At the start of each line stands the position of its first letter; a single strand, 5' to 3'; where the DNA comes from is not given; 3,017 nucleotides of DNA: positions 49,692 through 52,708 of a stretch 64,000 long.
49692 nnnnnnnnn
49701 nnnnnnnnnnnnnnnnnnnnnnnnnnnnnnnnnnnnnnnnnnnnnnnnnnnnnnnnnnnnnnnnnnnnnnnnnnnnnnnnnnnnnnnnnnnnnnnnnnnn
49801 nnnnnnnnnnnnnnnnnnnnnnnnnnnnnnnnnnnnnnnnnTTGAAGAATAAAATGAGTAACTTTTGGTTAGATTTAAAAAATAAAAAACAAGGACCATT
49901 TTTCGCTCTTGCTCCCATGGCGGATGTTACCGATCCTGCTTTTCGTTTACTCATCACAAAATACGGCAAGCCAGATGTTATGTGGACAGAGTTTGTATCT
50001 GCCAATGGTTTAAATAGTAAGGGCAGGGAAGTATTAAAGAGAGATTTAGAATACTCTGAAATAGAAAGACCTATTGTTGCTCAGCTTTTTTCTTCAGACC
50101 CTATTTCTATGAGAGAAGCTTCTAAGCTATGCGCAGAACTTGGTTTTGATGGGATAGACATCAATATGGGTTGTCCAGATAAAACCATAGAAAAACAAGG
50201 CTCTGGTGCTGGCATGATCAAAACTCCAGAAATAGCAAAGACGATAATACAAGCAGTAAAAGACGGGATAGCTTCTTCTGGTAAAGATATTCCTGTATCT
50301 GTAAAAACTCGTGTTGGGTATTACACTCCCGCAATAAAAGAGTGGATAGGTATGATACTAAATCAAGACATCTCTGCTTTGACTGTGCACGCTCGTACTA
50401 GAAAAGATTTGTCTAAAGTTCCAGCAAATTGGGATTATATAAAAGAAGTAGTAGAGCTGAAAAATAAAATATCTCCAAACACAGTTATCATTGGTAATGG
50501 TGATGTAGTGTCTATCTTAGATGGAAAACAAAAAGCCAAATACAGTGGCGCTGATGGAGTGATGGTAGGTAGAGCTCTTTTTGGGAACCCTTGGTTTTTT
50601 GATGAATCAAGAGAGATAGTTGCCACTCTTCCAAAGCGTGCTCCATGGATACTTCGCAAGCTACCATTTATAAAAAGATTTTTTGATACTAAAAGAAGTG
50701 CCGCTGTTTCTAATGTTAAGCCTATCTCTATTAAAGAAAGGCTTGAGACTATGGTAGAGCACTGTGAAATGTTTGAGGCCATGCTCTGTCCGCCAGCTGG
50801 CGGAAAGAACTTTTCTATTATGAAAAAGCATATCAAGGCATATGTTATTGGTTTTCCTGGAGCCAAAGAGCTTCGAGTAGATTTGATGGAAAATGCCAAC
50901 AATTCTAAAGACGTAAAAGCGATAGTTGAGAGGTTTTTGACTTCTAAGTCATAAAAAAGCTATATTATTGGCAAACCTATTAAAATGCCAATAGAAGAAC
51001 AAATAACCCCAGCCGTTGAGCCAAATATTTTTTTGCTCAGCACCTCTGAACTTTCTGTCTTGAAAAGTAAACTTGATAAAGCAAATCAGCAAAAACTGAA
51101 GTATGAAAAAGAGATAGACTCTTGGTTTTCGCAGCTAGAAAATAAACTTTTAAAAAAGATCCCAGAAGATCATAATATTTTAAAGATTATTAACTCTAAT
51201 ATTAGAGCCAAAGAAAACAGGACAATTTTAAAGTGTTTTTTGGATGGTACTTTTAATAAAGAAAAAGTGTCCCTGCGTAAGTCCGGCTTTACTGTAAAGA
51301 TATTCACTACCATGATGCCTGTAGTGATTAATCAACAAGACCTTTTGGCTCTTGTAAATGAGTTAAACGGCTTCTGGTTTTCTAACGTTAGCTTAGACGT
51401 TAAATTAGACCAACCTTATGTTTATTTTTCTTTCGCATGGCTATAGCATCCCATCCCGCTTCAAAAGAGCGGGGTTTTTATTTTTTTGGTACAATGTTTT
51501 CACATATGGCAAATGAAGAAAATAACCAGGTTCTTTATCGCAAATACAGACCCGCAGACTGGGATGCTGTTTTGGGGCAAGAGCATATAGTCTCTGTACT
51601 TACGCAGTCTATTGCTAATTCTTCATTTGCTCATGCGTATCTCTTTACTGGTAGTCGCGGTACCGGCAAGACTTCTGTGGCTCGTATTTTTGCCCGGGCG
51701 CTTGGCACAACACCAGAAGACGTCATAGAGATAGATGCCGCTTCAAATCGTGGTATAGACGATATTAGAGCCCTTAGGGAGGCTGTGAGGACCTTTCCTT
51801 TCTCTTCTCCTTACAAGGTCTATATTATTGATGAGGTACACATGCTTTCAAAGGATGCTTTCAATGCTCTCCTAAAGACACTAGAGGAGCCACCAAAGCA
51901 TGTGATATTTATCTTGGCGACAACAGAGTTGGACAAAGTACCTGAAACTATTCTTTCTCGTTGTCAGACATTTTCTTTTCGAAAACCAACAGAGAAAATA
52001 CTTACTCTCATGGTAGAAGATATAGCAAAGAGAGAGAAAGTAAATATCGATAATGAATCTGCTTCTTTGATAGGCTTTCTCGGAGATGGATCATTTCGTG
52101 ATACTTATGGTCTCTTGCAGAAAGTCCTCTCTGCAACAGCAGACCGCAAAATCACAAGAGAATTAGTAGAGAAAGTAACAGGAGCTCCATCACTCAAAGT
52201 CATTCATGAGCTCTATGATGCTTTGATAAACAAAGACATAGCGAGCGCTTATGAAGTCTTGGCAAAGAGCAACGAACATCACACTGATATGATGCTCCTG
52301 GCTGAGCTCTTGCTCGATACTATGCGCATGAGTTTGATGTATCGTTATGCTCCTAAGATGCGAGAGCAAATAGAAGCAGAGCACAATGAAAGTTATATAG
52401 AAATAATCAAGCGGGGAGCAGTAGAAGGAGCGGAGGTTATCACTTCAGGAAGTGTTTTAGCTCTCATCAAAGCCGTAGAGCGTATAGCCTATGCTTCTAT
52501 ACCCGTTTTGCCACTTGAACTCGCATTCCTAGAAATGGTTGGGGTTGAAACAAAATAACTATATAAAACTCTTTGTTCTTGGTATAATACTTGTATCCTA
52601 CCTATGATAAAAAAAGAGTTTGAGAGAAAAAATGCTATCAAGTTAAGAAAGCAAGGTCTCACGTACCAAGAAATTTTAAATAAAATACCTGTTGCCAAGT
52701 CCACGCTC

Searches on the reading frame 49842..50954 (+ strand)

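Call 26: search_protein_families(library=pfam, proteins=[window:49842-50954:+], max_evalue=0.0001)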
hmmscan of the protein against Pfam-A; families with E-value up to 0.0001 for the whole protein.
window:49842-50954:+ (370 aa): 1 family
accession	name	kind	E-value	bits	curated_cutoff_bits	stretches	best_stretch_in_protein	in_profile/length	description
PF01207.24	Dus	-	6.1e-62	210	20.4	1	23-366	2-307/311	Dihydrouridine synthase (Dus)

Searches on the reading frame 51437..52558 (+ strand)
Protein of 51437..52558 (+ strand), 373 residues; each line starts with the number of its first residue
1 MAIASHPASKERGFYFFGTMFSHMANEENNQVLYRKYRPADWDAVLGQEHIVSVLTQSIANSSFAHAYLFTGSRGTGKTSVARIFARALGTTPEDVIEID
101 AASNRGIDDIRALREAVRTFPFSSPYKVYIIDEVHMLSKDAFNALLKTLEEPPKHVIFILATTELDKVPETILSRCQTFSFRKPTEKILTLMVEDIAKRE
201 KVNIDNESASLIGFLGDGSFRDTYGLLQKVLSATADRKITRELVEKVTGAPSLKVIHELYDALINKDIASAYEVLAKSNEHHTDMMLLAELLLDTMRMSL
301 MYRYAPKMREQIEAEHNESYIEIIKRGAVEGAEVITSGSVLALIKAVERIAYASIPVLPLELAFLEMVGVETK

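Call 26: search_protein_families(library=pfam, proteins=[window:51437-52558:+], max_evalue=0.0001)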
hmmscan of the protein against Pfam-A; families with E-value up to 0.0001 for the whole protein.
window:51437-52558:+ (373 aa): 9 families
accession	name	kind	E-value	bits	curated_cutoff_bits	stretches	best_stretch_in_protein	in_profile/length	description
PF13177.12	DNA_pol3_delta2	-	8.6e-35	120.5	27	2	104-183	80-159/161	DNA polymerase III, delta subunit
PF00004.35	AAA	-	1.1e-15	58.7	21.2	1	69-178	2-125/131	ATPase family associated with various cellular activities (AAA)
PF13401.12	AAA_22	-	6.3e-08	33.4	27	0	126-163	85-123/130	AAA domain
PF07728.20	AAA_5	-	3.8e-06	27.4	22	1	69-152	3-93/139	AAA domain (dynein-related subfamily)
PF13173.12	AAA_14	-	5.3e-06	26.9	27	1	67-159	4-95/129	AAA domain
PF06068.19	TIP49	-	1.1e-05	25.3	23.8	0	128-162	277-310/347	TIP49 P-loop domain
PF05496.18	RuvB_N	-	5.5e-05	23.4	27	0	38-151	2-110/159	Holliday junction DNA helicase RuvB P-loop domain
PF06144.19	DNA_pol3_delta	-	8.4e-05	23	21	0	79-167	13-106/124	DNA polymerase III, delta subunit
PF13604.12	AAA_30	-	9.7e-05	22.6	27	0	66-159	19-122/191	AAA domain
